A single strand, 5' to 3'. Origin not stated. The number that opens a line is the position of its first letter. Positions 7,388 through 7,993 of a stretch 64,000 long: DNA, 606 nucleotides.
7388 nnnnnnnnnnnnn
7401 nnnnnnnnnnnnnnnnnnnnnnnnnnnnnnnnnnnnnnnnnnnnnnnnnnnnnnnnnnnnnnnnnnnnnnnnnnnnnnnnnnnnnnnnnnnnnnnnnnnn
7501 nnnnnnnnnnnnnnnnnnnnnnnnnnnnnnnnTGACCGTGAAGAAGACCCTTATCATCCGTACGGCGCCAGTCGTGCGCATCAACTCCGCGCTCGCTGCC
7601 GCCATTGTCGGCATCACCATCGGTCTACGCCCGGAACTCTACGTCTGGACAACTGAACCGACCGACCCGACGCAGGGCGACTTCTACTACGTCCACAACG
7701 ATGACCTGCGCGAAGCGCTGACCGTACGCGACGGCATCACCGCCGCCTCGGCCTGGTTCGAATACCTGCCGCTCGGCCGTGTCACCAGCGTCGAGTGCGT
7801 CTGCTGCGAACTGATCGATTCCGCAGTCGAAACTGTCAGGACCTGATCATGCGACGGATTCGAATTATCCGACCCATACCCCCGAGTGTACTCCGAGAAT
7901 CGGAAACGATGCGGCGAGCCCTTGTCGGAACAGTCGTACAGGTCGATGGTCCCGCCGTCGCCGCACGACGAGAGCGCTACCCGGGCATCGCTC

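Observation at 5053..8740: Tandem array of six paralogous ~100-aa proteins (CCE-motif family) in a high-GC pocket next to a matrixin-like protease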

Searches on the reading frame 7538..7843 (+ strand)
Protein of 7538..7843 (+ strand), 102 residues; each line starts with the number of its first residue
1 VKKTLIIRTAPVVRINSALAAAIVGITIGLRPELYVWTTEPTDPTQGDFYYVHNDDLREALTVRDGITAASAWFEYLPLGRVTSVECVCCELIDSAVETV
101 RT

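Call 5: search_protein_families(library=pfam, proteins=[window:7538-7843:+], max_evalue=1)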
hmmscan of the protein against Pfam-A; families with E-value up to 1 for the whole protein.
window:7538-7843:+ (102 aa): 0 families

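Call 12: find_homologous_proteins(query=A2, max_evalue=0.01)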
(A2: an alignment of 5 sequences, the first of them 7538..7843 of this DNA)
Query A2 (5 sequences) (102 aa, profile of the alignment): 12 proteins with E <= 0.01 among 1081 candidates.
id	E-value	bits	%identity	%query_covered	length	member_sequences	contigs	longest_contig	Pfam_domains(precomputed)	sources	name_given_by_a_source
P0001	1.2e-34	136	100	100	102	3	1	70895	-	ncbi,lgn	-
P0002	6.0e-33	131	33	86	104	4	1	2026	-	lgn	-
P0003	2.6e-31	126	20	97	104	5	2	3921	-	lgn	-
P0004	2.4e-30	123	-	-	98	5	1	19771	-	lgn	-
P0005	1.1e-25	108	-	-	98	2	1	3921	-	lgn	-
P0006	1.1e-24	104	69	100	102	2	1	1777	-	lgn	-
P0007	2.0e-22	97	31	45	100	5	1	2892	-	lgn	-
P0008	6.3e-18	83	65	93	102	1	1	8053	-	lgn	-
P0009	2.6e-17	81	60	93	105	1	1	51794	-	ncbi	ncbi:MAG: hypothetical protein ACEQSB_01285 [Undibacterium sp.]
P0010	1.5e-16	78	-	-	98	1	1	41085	-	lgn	-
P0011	2.2e-15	75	-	-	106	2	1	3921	-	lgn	-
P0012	1.8e-14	72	33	44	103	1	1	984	-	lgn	-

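Call 14: find_encoding_contigs(protein=P0009, flank=10000, max_places=3)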
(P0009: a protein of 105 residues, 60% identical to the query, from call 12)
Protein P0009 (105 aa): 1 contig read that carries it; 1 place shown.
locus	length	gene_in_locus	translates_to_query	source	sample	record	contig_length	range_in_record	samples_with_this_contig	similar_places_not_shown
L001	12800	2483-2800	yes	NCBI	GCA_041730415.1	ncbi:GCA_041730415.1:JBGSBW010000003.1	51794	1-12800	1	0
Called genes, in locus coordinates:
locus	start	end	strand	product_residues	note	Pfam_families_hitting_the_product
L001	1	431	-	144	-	?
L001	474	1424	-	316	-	PF00413:Peptidase_M10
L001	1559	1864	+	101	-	-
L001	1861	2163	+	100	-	-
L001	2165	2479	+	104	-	-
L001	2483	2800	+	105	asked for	-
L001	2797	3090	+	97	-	-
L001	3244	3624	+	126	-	-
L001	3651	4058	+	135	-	-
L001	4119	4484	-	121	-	-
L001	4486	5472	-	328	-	PF04321:RmlD_sub_bind, PF00106:adh_short (faint), PF01073:3Beta_HSD, PF01370:Epimerase, PF02719:Polysacc_synt_2, PF07993:NAD_binding_4, PF08659:KR (weak), PF16363:GDP_Man_Dehyd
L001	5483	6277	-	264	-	PF13489:Methyltransf_23, PF01209:Ubie_methyltran (weak), PF08241:Methyltransf_11, PF08242:Methyltransf_12 (weak), PF13649:Methyltransf_25 (weak)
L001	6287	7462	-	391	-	PF00534:Glycos_transf_1, PF13692:Glyco_trans_1_4, PF13524:Glyco_trans_1_2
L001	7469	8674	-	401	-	PF13439:Glyco_transf_4, PF13579:Glyco_trans_4_4, PF00534:Glycos_transf_1, PF13692:Glyco_trans_1_4, PF13524:Glyco_trans_1_2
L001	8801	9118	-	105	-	-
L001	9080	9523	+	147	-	-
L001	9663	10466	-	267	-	-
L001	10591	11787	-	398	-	-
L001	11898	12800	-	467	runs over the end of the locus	PF07705:CARDB (faint)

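Call 15: find_encoding_contigs(protein=P0010, flank=10000, max_places=3)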
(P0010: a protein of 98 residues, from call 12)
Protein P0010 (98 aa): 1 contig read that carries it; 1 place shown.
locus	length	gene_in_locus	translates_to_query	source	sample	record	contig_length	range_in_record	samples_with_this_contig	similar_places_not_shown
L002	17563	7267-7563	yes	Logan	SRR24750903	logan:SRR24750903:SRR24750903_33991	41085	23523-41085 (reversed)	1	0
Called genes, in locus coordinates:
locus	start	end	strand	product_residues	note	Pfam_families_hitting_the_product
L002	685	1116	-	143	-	PF00072:Response_reg (faint)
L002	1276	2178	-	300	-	PF00072:Response_reg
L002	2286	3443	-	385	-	PF13439:Glyco_transf_4, PF13579:Glyco_trans_4_4, PF20706:GT4-conflict, PF00534:Glycos_transf_1, PF13692:Glyco_trans_1_4, PF13524:Glyco_trans_1_2 (weak)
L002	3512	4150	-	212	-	PF02706:Wzz (weak)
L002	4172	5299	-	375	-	PF13439:Glyco_transf_4, PF00534:Glycos_transf_1, PF13692:Glyco_trans_1_4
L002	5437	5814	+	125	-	-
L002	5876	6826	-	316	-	PF00413:Peptidase_M10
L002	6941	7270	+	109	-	-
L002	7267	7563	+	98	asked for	-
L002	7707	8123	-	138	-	-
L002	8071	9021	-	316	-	PF01073:3Beta_HSD, PF01370:Epimerase, PF02719:Polysacc_synt_2, PF04321:RmlD_sub_bind, PF07993:NAD_binding_4, PF08659:KR (weak), PF16363:GDP_Man_Dehyd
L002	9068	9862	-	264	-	PF13489:Methyltransf_23, PF01209:Ubie_methyltran (weak), PF08241:Methyltransf_11, PF13649:Methyltransf_25 (weak)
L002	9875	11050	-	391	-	PF00534:Glycos_transf_1, PF13692:Glyco_trans_1_4, PF13524:Glyco_trans_1_2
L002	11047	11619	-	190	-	PF13302:Acetyltransf_3 (weak), PF13420:Acetyltransf_4 (weak), PF13527:Acetyltransf_9 (weak), PF00583:Acetyltransf_1, PF13673:Acetyltransf_10, PF13508:Acetyltransf_7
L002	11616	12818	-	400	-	PF13439:Glyco_transf_4, PF13579:Glyco_trans_4_4, PF00534:Glycos_transf_1, PF13692:Glyco_trans_1_4, PF13524:Glyco_trans_1_2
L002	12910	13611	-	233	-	PF01027:Bax1-I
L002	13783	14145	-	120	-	-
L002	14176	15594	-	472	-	-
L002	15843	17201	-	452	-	PF18933:PsbP_2 (faint)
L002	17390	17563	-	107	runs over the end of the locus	-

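Call 16: find_encoding_contigs(protein=P0001, flank=10000, max_places=3)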
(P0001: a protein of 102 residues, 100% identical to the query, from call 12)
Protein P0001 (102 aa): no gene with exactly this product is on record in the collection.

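Call 26: predict_structure(alignment_id=A3)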
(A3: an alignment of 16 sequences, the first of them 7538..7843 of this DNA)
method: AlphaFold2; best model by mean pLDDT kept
length: 102 residues; sequences in the alignment: 16
mean_pLDDT: 79.2   pTM: 0.69
mean pLDDT of the five models: 79.2, 77.8, 76.5, 76.0, 74.8
residues with pLDDT >= 90: 36; 70-90: 40; 50-70: 15; < 50: 11
segments of 3 or more residues with pLDDT < 50: 41-45, 97-102
pLDDT, mean of each block of 10 residues (from residue 1): 85 86 89 58 58 89 93 91 87 64 38
secondary structure, 60 per line:
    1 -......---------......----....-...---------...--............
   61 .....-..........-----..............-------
elements in order: E2-7 H17-22 E27-30 E49-53 H54-65 H67-76 E82-86 E90-95

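Call 28: search_protein_representatives(alignment_id=A3)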
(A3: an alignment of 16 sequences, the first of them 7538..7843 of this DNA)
Query: 16 sequences, 103 profile positions. Proteins with E-value up to 0.001 (for the whole library): 54; up to 1e-10: 17; up to 1e-30: 0. The best 54 are listed.
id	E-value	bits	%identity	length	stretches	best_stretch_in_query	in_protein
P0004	1.3e-30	121.9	-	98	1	1-98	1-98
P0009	6.7e-30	119.6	-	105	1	1-100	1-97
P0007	7.1e-26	106.7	-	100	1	3-98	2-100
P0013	8.5e-24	100.0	-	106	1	3-99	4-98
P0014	1.3e-20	89.8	-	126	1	3-102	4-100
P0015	5.3e-19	84.6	-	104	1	1-101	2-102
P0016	1.6e-14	70.2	-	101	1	3-98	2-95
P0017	1.5e-12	63.9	-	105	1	1-100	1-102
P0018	2.9e-12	63.0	-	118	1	3-99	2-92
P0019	5.5e-12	62.1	-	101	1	1-99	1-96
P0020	9.7e-12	61.3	-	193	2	1-95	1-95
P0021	1.7e-11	60.5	-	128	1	1-94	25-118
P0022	2.1e-11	60.2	-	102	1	1-98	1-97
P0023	2.2e-11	60.2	-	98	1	16-97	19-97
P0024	2.6e-11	59.9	-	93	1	2-94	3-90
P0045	7.8e-06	42.3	-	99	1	1-97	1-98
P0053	9.7e-05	38.8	-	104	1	7-98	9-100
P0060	4.2e-04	36.8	-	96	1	1-96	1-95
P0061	5.6e-04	36.4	-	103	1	1-102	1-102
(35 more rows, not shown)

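Call 32: find_encoding_contigs(protein=P0020, flank=8000, max_places=3)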
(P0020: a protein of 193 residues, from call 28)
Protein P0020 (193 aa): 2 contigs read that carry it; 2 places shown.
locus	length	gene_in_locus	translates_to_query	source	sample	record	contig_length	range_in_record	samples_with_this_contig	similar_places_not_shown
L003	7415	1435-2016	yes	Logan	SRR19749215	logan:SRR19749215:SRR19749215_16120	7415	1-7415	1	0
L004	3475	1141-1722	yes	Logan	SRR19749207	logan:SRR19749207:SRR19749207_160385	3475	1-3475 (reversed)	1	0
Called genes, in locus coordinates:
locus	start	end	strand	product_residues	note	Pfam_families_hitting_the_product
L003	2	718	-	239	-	?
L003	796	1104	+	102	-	-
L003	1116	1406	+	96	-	-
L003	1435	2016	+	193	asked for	-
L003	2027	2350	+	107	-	-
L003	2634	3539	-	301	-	PF01972:SDH_protease, PF25145:NfeD1b_N (weak)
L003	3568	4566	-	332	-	PF01073:3Beta_HSD, PF01370:Epimerase, PF02719:Polysacc_synt_2, PF04321:RmlD_sub_bind, PF07993:NAD_binding_4, PF08659:KR (weak), PF16363:GDP_Man_Dehyd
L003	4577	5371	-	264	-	PF13489:Methyltransf_23, PF08241:Methyltransf_11, PF08242:Methyltransf_12 (weak), PF13649:Methyltransf_25 (weak)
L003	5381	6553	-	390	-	PF00534:Glycos_transf_1, PF13692:Glyco_trans_1_4, PF13524:Glyco_trans_1_2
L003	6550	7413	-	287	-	?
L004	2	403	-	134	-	?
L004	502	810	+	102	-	-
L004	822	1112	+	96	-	-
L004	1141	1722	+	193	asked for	-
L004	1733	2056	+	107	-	-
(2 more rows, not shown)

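Call 42: find_encoding_contigs(protein=P0045, flank=8000, max_places=2)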
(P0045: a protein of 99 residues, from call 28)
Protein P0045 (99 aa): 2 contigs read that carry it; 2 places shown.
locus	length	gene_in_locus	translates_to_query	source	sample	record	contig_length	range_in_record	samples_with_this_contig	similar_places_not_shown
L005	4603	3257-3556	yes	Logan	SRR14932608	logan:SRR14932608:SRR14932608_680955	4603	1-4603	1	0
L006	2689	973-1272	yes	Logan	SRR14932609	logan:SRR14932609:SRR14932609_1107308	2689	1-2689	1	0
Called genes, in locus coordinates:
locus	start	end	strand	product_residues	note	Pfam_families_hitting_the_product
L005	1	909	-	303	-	?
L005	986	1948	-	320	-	PF00413:Peptidase_M10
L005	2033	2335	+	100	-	-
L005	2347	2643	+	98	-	-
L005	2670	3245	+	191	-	-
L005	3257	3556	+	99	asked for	-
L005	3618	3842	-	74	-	-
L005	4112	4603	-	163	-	?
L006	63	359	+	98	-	-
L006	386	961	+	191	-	-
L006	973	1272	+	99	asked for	-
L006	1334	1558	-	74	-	-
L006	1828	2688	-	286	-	?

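Call 43: find_encoding_contigs(protein=P0016, flank=8000, max_places=2)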
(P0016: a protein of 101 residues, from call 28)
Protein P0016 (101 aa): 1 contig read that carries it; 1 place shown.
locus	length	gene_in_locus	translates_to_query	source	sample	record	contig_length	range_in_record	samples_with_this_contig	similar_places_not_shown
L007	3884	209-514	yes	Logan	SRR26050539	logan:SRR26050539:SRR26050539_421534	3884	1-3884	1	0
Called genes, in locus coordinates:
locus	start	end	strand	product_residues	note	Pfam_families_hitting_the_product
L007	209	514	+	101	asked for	-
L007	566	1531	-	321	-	PF00106:adh_short (faint), PF01073:3Beta_HSD, PF01370:Epimerase, PF02719:Polysacc_synt_2, PF04321:RmlD_sub_bind, PF07993:NAD_binding_4, PF08659:KR (weak), PF16363:GDP_Man_Dehyd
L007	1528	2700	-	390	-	PF00534:Glycos_transf_1, PF13692:Glyco_trans_1_4, PF13524:Glyco_trans_1_2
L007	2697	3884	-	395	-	?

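Call 44: find_encoding_contigs(protein=P0060, flank=8000, max_places=2)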
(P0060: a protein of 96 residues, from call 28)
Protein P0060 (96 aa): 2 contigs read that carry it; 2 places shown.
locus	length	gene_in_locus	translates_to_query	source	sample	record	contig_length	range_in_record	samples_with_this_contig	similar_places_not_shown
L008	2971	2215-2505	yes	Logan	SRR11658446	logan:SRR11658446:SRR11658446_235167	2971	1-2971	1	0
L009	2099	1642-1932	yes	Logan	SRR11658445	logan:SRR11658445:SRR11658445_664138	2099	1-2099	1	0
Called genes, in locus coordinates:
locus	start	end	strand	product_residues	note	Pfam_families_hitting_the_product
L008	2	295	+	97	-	?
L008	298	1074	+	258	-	PF01061:ABC2_membrane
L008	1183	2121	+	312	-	PF09864:MliC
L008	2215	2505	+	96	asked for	-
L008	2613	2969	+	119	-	?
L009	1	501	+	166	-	?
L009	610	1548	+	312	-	PF09864:MliC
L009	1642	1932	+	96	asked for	-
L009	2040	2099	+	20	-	PF00009:GTP_EFTU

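Call 45: find_encoding_contigs(protein=P0061, flank=8000, max_places=2)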
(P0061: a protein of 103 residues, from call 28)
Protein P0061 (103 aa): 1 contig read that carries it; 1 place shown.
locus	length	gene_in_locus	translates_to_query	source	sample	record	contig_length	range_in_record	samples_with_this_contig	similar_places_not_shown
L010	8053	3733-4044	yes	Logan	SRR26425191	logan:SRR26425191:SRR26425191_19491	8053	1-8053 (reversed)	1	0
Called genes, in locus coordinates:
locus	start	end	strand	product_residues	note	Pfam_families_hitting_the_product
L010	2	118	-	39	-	?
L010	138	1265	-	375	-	PF13439:Glyco_transf_4, PF00534:Glycos_transf_1, PF13692:Glyco_trans_1_4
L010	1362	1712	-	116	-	PF07883:Cupin_2 (weak), PF05899:Cupin_3 (weak)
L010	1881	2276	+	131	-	-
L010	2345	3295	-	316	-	PF00413:Peptidase_M10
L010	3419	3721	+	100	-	-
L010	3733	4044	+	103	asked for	-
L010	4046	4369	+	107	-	-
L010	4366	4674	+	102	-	-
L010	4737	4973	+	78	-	-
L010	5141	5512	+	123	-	-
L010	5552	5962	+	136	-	-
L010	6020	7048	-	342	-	PF04326:SLFN_AlbA_2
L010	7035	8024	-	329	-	PF04321:RmlD_sub_bind, PF01073:3Beta_HSD, PF01370:Epimerase, PF02719:Polysacc_synt_2, PF07993:NAD_binding_4, PF16363:GDP_Man_Dehyd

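Call 46: find_encoding_contigs(protein=P0053, flank=8000, max_places=2)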
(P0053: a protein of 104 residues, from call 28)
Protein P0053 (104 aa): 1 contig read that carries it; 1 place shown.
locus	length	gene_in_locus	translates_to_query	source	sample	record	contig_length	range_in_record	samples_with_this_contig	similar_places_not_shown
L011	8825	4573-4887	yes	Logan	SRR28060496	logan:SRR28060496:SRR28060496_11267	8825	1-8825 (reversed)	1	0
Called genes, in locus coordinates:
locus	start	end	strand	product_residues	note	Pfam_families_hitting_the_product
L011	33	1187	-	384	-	PF13439:Glyco_transf_4, PF13579:Glyco_trans_4_4, PF20706:GT4-conflict, PF00534:Glycos_transf_1, PF13692:Glyco_trans_1_4, PF13524:Glyco_trans_1_2 (faint)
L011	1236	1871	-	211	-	-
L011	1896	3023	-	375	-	PF13439:Glyco_transf_4, PF00534:Glycos_transf_1, PF13692:Glyco_trans_1_4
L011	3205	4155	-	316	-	PF00413:Peptidase_M10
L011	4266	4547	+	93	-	-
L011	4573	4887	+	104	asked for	-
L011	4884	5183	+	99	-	-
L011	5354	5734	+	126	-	-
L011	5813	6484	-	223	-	-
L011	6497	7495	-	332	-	PF00106:adh_short (faint), PF01073:3Beta_HSD, PF01370:Epimerase, PF02719:Polysacc_synt_2, PF04321:RmlD_sub_bind, PF07993:NAD_binding_4, PF16363:GDP_Man_Dehyd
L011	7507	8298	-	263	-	PF13489:Methyltransf_23, PF08241:Methyltransf_11, PF08242:Methyltransf_12 (weak), PF13649:Methyltransf_25 (faint)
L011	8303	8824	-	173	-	?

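Call 49: search_protein_families(library=phrogs, proteins=[window:7538-7843:+, L001:3244-3621:+], max_evalue=1)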
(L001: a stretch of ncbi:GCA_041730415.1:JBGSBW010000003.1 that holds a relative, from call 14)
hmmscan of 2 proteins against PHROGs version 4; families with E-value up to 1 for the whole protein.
window:7538-7843:+ (102 aa): 0 families

L001:3244-3621:+ (126 aa): 2 families
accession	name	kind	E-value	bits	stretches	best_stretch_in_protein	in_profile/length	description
phrog_38225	-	unknown function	0.37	11.4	1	109-122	14-27/36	-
phrog_27016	-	unknown function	0.41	11.6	1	19-46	6-34/53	-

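Call 50: search_protein_families(library=padloc, proteins=[window:7538-7843:+, L001:3244-3621:+], max_evalue=1)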
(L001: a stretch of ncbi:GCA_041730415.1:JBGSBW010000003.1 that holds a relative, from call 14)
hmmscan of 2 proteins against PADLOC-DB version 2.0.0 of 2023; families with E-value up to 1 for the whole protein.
window:7538-7843:+ (102 aa): 0 families

L001:3244-3621:+ (126 aa): 0 families

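Call 51: search_protein_families(library=ncbifam, proteins=[window:7538-7843:+, L001:3244-3621:+], max_evalue=1)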
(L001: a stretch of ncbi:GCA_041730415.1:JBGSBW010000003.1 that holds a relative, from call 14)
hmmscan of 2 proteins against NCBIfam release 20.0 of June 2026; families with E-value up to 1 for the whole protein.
window:7538-7843:+ (102 aa): 1 family
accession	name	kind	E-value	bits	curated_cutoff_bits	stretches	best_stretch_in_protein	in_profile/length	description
NF005011.0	PRK06407.1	subfamily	0.22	10.7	337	1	49-88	2-41/302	ornithine cyclodeaminase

L001:3244-3621:+ (126 aa): 0 families

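Call 66: find_encoding_contigs(protein=P0004, flank=10000, max_places=2)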
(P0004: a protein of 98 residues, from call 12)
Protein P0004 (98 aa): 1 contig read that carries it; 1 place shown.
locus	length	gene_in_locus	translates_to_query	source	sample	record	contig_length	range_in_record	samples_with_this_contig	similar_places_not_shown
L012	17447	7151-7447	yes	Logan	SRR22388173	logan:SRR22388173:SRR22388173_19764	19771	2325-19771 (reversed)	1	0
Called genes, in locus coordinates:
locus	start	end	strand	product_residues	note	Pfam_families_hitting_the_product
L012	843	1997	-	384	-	PF13439:Glyco_transf_4, PF13579:Glyco_trans_4_4, PF20706:GT4-conflict, PF00534:Glycos_transf_1, PF13692:Glyco_trans_1_4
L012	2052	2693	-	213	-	-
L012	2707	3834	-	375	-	PF13439:Glyco_transf_4, PF00534:Glycos_transf_1, PF13692:Glyco_trans_1_4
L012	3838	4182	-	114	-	PF07883:Cupin_2 (weak)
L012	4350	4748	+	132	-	-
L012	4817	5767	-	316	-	PF00413:Peptidase_M10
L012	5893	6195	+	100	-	-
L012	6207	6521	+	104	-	-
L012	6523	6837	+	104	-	-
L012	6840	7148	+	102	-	-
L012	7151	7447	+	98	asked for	-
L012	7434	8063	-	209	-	-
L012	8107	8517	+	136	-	-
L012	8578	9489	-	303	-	PF04326:SLFN_AlbA_2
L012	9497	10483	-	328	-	PF04321:RmlD_sub_bind, PF01073:3Beta_HSD, PF01370:Epimerase, PF02719:Polysacc_synt_2, PF07993:NAD_binding_4, PF08659:KR (weak), PF16363:GDP_Man_Dehyd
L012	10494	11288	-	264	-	PF13489:Methyltransf_23, PF01209:Ubie_methyltran (weak), PF08241:Methyltransf_11, PF08242:Methyltransf_12 (weak), PF13649:Methyltransf_25, PF13847:Methyltransf_31 (faint)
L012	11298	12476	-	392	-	PF00534:Glycos_transf_1 (weak), PF13692:Glyco_trans_1_4, PF13524:Glyco_trans_1_2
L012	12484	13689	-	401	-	PF13439:Glyco_transf_4, PF13579:Glyco_trans_4_4, PF00534:Glycos_transf_1, PF13692:Glyco_trans_1_4, PF13524:Glyco_trans_1_2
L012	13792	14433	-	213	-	-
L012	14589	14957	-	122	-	-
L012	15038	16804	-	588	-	PF13231:PMT_2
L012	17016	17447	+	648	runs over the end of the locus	PF00932:LTD, PF18911:PKD_4, PF00801:PKD, PF00932:LTD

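Call 75: search_protein_families(library=pfam, proteins=[L008:1183-2118:+, L003:2-718:-, L008:298-1071:+, L010:6023-7048:-, L011:5816-6484:-], max_evalue=0.01)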
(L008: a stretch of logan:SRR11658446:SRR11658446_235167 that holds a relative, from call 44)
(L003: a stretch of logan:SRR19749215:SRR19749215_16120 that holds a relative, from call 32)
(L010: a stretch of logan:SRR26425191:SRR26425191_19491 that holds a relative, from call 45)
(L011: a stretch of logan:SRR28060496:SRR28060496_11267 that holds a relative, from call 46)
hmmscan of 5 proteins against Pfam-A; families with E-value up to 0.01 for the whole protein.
L008:1183-2118:+ (312 aa): 1 family
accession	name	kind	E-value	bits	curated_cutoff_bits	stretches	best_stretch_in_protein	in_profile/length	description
PF09864.15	MliC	-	5.5e-10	39.5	22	1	63-128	1-64/67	Membrane-bound lysozyme-inhibitor of c-type lysozyme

L003:2-718:- (239 aa): 1 family
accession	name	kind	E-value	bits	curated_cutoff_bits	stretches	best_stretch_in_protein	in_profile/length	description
PF10241.14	KxDL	-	0.003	18.3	27.2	0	106-152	9-55/86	Uncharacterized conserved protein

L008:298-1071:+ (258 aa): 2 families
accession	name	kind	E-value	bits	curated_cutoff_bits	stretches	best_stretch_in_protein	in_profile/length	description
PF01061.29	ABC2_membrane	-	1.5e-32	113.3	26.9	1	10-220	3-210/211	ABC-2 type transporter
PF12698.13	ABC2_membrane_3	-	0.00026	20.6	31.6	1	58-248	159-347/347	ABC-2 family transporter protein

L010:6023-7048:- (342 aa): 1 family
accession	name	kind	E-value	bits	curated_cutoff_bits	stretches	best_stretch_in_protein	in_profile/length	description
PF04326.19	SLFN_AlbA_2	-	4.8e-20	72.7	25.3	1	30-154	1-117/118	Schlafen, AlbA_2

L011:5816-6484:- (223 aa): 0 families

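Call 83: find_related_loci(query=A8, collection=genome_contigs, flank=8000)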
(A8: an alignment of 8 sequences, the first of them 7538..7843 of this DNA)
Query A8 (102 aa) in genome_contigs; peptide patterns used: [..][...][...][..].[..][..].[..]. (x = any residue, [..] = any of these).
12 stretches matched a pattern; 1 encode a relative of the query (tblastn E <= 1e-3); 1 distinct loci.
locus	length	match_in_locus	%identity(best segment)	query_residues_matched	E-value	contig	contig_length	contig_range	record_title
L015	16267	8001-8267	39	1-90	5e-18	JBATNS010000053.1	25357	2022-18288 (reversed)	MAG: Candidatus Moraniibacteriota bacterium isolate MFD10518_ilm_asm_bin9 k127_83514, whole genome shotgun sequence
